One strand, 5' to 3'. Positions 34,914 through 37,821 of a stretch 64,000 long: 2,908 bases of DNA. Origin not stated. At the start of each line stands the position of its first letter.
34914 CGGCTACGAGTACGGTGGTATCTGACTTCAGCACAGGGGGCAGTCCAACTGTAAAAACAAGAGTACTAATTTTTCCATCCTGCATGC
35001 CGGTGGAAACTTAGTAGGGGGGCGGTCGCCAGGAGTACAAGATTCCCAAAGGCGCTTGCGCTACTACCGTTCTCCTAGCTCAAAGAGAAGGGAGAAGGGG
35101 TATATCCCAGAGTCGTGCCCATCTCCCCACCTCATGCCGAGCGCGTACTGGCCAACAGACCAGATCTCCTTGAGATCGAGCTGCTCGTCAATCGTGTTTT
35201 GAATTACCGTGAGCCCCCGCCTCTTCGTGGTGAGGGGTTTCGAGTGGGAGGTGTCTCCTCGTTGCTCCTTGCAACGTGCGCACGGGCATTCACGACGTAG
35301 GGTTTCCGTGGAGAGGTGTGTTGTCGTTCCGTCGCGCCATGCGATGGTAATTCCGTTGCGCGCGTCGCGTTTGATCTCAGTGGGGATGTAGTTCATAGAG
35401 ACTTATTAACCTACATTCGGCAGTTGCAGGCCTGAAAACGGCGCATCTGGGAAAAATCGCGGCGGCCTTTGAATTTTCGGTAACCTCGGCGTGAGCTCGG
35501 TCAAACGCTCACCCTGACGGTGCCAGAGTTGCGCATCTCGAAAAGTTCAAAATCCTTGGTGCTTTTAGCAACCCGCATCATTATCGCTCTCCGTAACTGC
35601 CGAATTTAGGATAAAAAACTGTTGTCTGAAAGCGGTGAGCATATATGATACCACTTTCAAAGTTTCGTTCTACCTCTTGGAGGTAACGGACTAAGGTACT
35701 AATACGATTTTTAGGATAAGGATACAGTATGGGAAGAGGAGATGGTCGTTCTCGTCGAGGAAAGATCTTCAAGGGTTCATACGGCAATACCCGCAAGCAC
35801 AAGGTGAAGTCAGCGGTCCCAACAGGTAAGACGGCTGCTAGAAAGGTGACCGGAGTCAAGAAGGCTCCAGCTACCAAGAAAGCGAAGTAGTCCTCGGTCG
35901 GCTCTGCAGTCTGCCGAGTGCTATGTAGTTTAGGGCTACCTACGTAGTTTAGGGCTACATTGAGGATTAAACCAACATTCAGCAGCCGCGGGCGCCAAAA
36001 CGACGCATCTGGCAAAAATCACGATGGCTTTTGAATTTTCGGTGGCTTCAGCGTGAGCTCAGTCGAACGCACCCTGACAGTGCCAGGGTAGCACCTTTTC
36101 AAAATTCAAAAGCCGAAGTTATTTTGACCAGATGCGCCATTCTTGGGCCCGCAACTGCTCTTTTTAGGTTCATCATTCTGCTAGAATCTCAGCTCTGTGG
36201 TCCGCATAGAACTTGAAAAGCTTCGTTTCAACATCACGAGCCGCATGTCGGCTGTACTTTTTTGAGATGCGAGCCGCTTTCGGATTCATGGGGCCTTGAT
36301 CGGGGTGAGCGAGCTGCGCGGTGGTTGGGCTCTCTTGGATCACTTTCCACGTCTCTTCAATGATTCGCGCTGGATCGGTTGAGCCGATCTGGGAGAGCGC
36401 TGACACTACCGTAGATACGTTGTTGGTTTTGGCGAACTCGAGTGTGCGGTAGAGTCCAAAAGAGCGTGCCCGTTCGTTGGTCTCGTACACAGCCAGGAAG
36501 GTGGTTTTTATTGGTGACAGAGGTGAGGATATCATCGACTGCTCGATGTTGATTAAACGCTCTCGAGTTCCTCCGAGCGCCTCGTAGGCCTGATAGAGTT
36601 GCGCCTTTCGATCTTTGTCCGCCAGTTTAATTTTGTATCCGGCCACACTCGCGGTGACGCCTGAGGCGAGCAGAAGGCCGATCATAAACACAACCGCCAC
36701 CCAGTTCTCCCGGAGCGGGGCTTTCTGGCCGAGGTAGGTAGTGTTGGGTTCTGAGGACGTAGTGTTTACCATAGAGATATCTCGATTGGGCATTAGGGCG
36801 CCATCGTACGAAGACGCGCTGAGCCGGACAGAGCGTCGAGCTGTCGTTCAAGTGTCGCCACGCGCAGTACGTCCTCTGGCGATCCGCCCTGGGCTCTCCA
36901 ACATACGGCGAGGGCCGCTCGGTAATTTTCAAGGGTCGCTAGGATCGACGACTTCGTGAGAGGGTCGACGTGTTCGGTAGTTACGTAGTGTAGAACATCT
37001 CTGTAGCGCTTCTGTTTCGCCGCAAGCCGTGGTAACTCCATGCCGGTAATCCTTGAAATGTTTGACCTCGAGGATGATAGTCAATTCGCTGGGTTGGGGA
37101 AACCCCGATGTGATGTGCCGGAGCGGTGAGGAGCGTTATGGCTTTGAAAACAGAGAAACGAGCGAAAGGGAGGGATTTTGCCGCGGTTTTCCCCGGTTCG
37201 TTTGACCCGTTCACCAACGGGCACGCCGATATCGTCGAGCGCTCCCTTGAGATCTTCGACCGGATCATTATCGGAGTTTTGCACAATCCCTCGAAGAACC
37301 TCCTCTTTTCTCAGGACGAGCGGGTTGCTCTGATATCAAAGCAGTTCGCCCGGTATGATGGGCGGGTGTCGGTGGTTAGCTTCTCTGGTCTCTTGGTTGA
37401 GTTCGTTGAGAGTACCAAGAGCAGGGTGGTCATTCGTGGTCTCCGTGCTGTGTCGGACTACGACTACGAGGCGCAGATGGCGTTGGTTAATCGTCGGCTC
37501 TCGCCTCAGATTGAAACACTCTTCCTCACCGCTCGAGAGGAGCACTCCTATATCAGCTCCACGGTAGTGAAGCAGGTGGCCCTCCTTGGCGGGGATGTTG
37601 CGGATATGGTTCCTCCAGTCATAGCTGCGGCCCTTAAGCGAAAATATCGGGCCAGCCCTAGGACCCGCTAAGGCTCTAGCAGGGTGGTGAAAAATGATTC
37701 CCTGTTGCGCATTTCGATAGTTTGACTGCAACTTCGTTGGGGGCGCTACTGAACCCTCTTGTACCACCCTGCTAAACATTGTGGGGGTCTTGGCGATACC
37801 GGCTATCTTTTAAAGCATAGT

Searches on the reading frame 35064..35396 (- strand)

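Call 30: search_protein_families(library=pfam, proteins=[window:35064-35396:-], max_evalue=0.01)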
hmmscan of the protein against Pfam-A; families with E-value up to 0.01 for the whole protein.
window:35064-35396:- (110 aa): 1 family
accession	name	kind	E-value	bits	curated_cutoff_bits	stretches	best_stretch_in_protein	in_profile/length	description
PF06155.17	GBBH-like_N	-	1.4e-21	77.5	22.8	1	12-104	6-84/85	Gamma-butyrobetaine hydroxylase-like, N-terminal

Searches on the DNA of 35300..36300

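Call 10: search_rna_families(source=window, start=35300, end=36300, threshold=evalue, max_evalue=10)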
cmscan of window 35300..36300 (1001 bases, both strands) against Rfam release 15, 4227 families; matches with E-value up to 10: 2.
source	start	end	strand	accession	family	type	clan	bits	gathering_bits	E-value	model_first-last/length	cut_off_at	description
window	36017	36123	+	RF03717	mir-3119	Gene; miRNA;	-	24.5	80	0.02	1-85/85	no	mir-3119 microRNA precursor family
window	36017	36123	-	RF03717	mir-3119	Gene; miRNA;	-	22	80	0.1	1-85/85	no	mir-3119 microRNA precursor family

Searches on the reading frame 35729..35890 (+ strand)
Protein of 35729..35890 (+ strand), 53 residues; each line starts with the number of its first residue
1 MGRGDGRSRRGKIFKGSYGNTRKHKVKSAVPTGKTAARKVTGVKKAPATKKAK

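Call 30: search_protein_families(library=pfam, proteins=[window:35729-35890:+], max_evalue=0.01)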
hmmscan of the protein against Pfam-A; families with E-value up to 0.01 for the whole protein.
window:35729-35890:+ (53 aa): 1 family
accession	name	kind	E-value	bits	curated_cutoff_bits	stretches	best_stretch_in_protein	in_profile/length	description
PF17070.10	Thx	-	9.9e-07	29.1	29.7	1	1-27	1-27/27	30S ribosomal protein Thx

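Call 37: find_encoding_contigs(protein=window:35729-35890:+, flank=3000, max_places=10)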
Protein window:35729-35890:+ (53 aa): 5 contigs read that carry it; 4 places shown.
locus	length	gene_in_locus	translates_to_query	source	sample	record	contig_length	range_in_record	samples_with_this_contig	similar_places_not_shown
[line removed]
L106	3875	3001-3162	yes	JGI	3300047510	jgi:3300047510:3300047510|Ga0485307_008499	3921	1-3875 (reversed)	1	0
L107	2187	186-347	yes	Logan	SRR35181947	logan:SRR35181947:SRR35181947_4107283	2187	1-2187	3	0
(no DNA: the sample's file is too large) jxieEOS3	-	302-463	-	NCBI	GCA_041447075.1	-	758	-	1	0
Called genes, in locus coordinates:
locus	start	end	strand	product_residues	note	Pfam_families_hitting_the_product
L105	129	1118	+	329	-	PF03255:ACCA, PF01039:Carboxyl_trans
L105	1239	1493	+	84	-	PF01176:eIF-1a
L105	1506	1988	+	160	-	-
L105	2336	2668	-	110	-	PF06155:GBBH-like_N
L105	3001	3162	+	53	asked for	PF17070:Thx (weak)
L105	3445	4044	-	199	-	-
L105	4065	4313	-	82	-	-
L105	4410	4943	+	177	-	PF01467:CTP_transf_like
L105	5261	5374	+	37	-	-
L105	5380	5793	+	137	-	PF00334:NDK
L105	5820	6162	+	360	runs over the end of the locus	PF21016:RlmN_N, PF04055:Radical_SAM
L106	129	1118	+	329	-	PF03255:ACCA, PF01039:Carboxyl_trans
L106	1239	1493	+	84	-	PF01176:eIF-1a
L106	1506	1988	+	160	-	-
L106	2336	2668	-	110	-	PF06155:GBBH-like_N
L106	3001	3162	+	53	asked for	PF17070:Thx (weak)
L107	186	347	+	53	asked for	PF17070:Thx (weak)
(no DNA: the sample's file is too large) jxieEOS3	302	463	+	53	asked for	PF17070:Thx (weak)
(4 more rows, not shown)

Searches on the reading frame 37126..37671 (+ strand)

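Call 30: search_protein_families(library=pfam, proteins=[window:37126-37671:+], max_evalue=0.01)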
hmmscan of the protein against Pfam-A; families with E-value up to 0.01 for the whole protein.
window:37126-37671:+ (181 aa): 2 families
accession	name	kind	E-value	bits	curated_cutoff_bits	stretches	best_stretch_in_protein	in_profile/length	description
PF01467.32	CTP_transf_like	-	1.6e-22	80.6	21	1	21-150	1-132/133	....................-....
PF08218.17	Citrate_ly_lig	-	0.00077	19.6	20.9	1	27-91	9-70/182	Citrate lyase ligase C-terminal domain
